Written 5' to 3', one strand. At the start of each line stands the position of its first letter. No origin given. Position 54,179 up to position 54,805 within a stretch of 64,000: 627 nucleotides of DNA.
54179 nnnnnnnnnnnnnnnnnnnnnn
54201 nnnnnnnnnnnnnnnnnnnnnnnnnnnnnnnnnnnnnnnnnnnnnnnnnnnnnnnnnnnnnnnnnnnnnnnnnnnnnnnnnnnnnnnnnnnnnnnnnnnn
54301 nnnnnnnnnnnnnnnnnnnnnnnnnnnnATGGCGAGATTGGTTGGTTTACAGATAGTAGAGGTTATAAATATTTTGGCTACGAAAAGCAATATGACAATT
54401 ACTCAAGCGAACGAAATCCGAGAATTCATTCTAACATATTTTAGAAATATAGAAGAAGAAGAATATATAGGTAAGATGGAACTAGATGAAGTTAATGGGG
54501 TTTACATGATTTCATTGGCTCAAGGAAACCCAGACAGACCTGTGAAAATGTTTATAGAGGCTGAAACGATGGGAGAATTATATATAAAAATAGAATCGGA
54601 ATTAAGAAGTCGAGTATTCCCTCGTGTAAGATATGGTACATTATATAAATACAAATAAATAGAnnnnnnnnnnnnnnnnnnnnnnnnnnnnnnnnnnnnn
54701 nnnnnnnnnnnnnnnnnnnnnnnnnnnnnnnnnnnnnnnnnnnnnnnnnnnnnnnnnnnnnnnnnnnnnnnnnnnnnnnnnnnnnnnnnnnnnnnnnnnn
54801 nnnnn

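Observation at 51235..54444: Terminase large subunit split by a 1.1 kb insert carrying a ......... homing endonuclease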

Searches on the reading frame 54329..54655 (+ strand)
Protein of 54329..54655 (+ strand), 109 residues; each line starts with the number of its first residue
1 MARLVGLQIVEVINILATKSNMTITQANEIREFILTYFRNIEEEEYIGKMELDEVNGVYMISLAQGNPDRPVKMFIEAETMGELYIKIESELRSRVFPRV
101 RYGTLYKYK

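Call 53: search_protein_families(library=phrogs, proteins=[window:54329-54655:+], max_evalue=0.001)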
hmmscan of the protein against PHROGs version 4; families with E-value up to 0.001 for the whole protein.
window:54329-54655:+ (109 aa): 0 families
